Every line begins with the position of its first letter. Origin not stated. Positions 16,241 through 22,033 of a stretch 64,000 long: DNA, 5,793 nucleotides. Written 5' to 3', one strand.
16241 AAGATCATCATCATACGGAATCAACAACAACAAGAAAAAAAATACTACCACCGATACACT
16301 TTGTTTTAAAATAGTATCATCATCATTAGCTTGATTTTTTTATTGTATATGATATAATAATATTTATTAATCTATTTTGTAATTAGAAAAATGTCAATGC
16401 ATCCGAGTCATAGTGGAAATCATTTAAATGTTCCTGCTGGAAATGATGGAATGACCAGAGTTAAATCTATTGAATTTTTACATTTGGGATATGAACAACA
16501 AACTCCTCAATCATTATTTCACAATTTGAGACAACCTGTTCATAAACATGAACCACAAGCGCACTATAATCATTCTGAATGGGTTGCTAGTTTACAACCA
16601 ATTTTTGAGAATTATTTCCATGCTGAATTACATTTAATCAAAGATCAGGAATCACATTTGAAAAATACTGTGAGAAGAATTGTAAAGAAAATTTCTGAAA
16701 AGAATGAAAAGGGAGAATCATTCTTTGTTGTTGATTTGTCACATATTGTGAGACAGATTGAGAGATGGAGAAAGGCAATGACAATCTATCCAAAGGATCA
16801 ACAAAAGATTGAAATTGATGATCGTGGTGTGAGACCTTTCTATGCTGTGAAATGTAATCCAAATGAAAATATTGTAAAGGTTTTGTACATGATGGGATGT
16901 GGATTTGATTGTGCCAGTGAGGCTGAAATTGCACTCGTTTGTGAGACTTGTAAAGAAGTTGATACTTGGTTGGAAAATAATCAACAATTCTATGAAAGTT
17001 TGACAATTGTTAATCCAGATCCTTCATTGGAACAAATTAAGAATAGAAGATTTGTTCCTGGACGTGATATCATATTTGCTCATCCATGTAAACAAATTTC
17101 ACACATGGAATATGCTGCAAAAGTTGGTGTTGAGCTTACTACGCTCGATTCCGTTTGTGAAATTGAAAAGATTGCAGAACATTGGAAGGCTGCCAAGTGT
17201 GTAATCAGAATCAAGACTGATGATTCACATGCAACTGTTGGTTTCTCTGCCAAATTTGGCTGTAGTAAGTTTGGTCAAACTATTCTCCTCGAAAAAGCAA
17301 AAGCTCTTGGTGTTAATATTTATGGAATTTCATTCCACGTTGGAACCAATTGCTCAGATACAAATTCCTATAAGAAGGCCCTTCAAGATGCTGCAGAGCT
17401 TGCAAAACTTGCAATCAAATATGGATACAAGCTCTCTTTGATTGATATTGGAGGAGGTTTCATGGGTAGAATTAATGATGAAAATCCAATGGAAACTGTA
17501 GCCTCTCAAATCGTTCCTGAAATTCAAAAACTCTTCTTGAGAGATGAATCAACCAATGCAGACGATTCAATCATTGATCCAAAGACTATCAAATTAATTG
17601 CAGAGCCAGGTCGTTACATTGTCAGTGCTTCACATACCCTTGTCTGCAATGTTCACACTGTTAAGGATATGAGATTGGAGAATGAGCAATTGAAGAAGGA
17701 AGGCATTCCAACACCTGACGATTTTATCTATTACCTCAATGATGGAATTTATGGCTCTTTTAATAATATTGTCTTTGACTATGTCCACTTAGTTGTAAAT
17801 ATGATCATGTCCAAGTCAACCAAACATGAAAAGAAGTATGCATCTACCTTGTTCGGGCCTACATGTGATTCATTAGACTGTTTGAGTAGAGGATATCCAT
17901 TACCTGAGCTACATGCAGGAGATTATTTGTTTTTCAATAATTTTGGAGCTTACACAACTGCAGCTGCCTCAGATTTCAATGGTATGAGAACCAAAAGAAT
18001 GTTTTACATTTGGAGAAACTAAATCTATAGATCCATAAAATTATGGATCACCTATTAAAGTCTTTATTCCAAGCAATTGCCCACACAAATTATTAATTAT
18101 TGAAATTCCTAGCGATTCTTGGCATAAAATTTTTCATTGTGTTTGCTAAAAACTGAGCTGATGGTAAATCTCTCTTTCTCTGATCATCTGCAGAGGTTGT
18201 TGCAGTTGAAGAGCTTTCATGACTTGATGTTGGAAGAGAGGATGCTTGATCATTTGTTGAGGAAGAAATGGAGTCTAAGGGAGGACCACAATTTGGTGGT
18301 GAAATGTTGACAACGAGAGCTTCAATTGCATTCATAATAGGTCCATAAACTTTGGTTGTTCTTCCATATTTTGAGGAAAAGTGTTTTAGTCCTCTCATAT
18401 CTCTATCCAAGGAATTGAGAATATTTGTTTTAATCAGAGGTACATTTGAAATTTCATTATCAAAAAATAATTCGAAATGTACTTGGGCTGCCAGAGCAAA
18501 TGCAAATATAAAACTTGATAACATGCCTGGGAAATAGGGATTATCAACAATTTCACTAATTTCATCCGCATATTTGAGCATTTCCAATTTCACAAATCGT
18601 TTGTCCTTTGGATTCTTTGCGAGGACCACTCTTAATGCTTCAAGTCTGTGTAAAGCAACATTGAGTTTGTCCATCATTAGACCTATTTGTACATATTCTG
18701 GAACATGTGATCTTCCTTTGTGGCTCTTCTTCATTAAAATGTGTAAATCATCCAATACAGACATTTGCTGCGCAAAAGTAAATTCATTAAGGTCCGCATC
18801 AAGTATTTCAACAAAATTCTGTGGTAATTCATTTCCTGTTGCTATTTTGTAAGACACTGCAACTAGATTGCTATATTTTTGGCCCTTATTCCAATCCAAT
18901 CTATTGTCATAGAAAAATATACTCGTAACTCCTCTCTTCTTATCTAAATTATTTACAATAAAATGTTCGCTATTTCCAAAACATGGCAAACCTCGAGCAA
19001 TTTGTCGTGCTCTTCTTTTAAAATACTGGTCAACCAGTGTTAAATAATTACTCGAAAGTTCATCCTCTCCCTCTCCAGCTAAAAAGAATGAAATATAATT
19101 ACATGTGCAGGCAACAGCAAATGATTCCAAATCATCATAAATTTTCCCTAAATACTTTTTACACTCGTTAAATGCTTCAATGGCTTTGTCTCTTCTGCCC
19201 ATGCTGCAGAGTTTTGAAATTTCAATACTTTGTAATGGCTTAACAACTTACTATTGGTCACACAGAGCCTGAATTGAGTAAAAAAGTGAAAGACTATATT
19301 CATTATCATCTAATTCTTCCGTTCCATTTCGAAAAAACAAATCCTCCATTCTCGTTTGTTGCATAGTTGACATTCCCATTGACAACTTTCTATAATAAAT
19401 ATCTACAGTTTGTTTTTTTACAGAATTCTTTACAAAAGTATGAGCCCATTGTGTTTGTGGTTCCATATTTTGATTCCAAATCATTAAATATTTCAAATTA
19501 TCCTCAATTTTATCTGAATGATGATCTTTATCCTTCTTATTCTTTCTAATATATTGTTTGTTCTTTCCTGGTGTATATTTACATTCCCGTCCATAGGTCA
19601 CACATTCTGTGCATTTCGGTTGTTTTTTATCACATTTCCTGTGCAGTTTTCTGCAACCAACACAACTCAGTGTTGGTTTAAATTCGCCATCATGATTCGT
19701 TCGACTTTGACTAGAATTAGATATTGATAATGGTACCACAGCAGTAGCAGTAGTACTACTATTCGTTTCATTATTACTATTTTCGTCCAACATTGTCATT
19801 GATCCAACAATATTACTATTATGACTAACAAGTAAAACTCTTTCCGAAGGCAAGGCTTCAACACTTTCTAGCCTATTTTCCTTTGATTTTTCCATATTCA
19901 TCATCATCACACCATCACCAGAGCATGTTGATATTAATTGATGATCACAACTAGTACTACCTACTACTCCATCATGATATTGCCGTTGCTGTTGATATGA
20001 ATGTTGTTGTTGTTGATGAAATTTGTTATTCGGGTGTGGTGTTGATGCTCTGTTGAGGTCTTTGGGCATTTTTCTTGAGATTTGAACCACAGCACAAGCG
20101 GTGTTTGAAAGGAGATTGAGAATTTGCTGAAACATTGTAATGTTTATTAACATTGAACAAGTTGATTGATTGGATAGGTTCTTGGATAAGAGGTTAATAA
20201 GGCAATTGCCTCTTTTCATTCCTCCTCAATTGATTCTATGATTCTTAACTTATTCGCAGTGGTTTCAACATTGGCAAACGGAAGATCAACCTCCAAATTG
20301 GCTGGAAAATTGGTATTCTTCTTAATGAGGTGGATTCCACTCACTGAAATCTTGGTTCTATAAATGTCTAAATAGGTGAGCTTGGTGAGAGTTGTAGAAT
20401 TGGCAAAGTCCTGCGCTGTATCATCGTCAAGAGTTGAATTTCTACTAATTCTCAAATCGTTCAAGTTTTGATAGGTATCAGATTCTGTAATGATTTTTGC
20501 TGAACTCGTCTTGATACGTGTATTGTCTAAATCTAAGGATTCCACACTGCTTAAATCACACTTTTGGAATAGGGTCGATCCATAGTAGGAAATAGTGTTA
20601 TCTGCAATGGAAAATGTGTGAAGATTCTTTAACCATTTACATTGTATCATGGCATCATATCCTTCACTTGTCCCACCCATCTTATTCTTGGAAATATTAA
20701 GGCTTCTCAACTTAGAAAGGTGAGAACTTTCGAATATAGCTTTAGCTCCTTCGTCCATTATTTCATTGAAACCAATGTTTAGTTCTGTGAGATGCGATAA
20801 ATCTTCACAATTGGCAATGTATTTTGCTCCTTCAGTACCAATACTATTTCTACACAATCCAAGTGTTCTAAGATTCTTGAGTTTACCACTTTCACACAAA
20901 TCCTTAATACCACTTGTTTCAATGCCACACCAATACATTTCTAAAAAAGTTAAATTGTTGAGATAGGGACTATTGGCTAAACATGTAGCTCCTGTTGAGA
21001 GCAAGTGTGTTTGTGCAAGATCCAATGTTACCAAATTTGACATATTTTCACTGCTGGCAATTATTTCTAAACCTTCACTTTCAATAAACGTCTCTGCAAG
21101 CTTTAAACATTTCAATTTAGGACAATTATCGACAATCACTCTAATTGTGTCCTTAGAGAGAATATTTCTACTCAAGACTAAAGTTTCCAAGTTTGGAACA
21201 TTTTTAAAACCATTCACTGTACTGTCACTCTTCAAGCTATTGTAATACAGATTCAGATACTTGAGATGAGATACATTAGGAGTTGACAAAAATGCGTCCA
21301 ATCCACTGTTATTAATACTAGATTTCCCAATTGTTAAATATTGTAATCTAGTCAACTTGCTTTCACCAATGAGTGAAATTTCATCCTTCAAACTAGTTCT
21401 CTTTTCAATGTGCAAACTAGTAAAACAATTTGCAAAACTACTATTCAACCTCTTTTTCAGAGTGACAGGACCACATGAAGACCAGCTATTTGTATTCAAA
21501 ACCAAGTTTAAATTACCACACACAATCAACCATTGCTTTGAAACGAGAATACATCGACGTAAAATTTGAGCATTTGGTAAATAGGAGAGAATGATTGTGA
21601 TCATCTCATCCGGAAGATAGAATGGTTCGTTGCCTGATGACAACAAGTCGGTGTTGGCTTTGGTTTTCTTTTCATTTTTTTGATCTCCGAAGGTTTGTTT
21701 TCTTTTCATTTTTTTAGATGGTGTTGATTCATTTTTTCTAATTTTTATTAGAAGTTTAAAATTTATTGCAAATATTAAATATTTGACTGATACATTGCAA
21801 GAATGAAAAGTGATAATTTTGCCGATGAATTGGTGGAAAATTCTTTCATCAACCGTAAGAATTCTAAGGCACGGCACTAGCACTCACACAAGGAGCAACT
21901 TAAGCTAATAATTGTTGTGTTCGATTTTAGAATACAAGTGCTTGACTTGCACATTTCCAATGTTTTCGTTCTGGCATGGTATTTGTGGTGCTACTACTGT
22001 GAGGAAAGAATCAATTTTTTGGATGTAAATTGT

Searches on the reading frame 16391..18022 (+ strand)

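Call 38: search_protein_families(library=pfam, proteins=[window:16391-18022:+], max_evalue=0.001)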
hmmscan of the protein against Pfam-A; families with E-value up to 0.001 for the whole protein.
window:16391-18022:+ (543 aa): 2 families
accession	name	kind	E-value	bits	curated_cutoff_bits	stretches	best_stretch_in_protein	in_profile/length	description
PF02784.22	Orn_Arg_deC_N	-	4.6e-57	193.7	23.4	2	222-412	59-247/247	Pyridoxal-dependent decarboxylase, pyridoxal binding domain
PF00278.28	Orn_DAP_Arg_deC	-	7.9e-21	74.6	23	1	409-519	2-95/95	Pyridoxal-dependent decarboxylase, C-terminal sheet domain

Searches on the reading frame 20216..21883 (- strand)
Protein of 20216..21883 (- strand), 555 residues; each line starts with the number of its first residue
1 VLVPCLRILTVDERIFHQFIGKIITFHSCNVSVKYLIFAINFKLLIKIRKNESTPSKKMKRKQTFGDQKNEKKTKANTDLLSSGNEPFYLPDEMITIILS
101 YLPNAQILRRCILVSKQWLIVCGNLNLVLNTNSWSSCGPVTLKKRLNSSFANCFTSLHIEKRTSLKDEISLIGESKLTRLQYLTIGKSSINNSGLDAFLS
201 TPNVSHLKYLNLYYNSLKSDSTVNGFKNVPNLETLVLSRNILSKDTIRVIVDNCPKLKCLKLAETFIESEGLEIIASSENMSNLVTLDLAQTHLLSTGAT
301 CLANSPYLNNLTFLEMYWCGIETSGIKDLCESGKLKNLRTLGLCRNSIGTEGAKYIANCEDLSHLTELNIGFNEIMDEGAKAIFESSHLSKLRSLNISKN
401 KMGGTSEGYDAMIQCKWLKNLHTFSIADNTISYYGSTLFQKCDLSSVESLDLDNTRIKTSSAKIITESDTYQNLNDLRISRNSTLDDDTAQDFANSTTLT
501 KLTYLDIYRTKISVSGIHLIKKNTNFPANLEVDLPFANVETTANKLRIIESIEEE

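Call 38: search_protein_families(library=pfam, proteins=[window:20216-21883:-], max_evalue=0.001)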
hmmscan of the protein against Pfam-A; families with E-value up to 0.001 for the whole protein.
window:20216-21883:- (555 aa): 8 families
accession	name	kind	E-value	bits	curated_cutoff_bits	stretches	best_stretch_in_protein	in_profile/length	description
PF12799.13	LRR_4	-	1.2e-14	54.4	27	0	206-243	2-37/44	Leucine Rich repeats (2 copies)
PF13516.12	LRR_6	-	2.4e-13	49.5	23.4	1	363-383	3-23/24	Leucine Rich repeat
PF13855.12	LRR_8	-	1.6e-10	41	27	1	179-240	2-59/61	Leucine rich repeat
PF24758.1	LRR_At5g56370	-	1.8e-10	41.3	27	1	204-303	36-132/227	FBD-associated F-box protein At5g56370, LRR repeats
PF23598.1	LRR_14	-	7.7e-09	35.2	40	1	254-423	46-196/353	Leucine-rich repeat region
PF00560.39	LRR_1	-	3.5e-08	32.5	20.6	0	206-227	1-21/23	Leucine Rich Repeat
PF12937.12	F-box-like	-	1.5e-05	25.1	24.3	1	90-122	4-35/47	F-box-like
PF00646.38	F-box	-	6.4e-05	23.1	20.5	1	90-127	4-40/43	F-box domain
